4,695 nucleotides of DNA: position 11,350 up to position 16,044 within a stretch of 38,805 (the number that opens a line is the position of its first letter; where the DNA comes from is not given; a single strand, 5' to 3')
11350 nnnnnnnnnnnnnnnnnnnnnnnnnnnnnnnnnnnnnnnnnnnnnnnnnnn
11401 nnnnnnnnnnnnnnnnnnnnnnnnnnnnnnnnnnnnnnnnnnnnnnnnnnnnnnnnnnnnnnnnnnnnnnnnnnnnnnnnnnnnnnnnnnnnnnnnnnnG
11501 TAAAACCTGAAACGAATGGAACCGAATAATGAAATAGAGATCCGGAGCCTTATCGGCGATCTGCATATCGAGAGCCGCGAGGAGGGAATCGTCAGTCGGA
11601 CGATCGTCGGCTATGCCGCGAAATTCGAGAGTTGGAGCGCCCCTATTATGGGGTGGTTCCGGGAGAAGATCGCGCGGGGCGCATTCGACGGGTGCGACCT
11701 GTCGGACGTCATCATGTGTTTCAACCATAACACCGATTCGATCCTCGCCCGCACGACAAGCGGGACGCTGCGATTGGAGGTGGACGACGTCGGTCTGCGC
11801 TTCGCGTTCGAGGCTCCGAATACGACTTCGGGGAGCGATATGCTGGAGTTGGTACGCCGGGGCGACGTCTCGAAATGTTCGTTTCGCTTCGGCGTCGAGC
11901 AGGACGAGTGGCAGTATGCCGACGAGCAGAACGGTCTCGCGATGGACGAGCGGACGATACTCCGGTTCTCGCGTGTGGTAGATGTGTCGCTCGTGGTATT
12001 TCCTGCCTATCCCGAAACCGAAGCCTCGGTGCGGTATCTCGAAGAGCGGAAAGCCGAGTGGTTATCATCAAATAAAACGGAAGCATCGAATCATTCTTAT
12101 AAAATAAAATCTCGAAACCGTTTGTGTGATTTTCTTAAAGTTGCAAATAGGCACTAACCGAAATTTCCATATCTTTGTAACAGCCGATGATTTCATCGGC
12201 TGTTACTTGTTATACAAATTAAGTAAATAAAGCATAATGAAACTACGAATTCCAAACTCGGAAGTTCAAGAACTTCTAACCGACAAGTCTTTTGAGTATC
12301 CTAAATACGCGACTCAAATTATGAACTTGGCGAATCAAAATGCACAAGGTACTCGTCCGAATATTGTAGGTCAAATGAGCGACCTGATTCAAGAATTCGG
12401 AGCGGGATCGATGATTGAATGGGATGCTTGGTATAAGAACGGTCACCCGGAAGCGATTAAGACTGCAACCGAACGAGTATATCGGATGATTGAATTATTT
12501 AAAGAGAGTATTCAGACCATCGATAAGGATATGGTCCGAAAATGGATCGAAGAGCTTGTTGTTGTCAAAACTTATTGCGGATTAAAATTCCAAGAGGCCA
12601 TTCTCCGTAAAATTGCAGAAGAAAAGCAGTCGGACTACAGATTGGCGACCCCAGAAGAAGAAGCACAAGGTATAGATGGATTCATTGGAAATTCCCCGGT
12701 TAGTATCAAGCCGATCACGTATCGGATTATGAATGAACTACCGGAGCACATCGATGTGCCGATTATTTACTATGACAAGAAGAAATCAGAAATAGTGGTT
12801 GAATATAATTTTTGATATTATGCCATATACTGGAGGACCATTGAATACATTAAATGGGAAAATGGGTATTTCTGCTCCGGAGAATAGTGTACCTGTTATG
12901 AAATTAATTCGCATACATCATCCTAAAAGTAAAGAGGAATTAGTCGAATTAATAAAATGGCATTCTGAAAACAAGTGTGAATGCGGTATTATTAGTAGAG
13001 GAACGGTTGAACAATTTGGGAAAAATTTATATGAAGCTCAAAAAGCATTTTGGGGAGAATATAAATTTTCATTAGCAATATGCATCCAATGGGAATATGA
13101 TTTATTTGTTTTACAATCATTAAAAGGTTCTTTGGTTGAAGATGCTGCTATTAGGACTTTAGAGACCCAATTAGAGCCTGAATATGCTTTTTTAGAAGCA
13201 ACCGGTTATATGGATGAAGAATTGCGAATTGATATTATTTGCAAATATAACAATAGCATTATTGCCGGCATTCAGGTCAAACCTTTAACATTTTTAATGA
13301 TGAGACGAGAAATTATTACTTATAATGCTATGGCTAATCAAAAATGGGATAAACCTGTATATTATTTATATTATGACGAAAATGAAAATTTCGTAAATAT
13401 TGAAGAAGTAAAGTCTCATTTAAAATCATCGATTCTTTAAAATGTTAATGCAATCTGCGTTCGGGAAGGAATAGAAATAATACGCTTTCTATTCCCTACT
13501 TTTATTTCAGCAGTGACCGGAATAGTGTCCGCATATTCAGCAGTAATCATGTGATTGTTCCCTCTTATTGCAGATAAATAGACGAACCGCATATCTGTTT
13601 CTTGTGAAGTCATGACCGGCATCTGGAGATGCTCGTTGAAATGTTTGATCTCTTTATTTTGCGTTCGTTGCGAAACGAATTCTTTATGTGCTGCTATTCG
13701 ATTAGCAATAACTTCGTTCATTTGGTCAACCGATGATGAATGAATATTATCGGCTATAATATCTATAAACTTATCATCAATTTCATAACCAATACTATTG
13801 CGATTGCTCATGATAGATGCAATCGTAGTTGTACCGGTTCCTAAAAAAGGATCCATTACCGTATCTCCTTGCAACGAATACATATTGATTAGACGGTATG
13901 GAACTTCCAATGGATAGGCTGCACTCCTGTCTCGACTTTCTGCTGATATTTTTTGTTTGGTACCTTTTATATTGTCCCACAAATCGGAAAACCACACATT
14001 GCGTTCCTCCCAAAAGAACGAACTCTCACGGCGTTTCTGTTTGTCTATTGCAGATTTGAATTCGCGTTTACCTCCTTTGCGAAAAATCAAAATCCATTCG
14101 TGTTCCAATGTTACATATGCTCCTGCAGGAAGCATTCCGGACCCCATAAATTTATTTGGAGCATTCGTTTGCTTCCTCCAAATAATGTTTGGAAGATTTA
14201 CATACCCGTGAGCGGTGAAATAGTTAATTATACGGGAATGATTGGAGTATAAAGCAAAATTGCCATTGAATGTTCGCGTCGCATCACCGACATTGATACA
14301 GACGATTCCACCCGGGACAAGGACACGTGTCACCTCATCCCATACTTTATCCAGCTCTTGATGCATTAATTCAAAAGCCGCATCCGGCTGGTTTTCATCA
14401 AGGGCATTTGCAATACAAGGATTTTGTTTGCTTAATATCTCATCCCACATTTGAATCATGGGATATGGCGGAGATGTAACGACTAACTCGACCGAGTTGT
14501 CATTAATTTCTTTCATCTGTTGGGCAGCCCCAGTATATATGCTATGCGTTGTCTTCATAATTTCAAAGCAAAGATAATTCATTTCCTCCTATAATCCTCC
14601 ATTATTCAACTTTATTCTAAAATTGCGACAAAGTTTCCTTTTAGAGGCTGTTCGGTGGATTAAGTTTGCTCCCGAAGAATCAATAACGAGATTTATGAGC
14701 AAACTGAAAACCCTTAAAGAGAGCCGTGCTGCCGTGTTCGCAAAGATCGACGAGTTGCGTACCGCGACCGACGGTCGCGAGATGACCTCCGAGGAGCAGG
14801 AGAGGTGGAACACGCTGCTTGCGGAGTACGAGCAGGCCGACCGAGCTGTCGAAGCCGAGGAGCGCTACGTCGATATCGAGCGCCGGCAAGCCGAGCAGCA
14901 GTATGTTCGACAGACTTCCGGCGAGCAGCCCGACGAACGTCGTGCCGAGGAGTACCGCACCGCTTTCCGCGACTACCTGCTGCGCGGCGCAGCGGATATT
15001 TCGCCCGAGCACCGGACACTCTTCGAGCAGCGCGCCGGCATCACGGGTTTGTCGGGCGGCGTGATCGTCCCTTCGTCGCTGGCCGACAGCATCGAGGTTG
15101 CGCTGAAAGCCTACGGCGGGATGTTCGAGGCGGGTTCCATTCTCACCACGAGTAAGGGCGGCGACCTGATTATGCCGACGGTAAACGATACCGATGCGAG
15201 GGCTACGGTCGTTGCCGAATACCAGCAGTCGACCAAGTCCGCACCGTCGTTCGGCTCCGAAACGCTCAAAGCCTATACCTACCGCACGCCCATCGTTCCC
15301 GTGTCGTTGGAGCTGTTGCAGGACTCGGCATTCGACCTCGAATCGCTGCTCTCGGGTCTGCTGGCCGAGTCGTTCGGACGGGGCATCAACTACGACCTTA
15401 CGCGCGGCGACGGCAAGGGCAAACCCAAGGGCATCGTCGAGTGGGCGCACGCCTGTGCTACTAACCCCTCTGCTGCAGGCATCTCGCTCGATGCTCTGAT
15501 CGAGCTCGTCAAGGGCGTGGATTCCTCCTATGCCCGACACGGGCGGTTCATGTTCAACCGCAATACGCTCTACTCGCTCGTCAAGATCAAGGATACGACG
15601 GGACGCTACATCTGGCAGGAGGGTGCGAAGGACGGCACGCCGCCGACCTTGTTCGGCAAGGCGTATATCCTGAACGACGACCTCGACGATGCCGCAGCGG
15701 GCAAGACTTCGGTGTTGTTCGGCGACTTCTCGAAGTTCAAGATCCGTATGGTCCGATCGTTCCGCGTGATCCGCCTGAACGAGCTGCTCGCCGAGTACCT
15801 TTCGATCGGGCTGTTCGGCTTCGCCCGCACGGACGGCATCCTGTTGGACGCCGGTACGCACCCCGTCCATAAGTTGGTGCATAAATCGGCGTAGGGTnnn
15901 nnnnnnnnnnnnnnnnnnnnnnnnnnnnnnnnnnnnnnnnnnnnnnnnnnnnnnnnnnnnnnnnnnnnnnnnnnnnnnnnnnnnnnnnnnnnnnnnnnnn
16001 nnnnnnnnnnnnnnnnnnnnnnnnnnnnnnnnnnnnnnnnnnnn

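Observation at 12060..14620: Type II restriction-modification island inserted between prohead protease and major capsid genes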

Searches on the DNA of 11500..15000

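Call 80: search_rna_families(source=window, start=11500, end=15000, threshold=evalue, max_evalue=1)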
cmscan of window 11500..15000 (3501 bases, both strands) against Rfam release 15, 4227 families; matches with E-value up to 1: 2.
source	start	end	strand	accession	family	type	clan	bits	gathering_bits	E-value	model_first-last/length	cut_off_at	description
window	12156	12213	+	RF04063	MIR2629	Gene; miRNA;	-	19.7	60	0.21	1-66/66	no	MIR2629 microRNA precursor family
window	11735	11771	-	RF01322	CRISPR-DR9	Gene; CRISPR;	-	19.5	45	0.77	1-37/37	no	CRISPR RNA direct repeat element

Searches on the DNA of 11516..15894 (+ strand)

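Call 85: search_dna_similar(query=window:11516-15894:+, collection=phages, mode=near, max_rows=10)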
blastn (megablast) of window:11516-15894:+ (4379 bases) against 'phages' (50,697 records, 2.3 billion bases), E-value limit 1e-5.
No match.
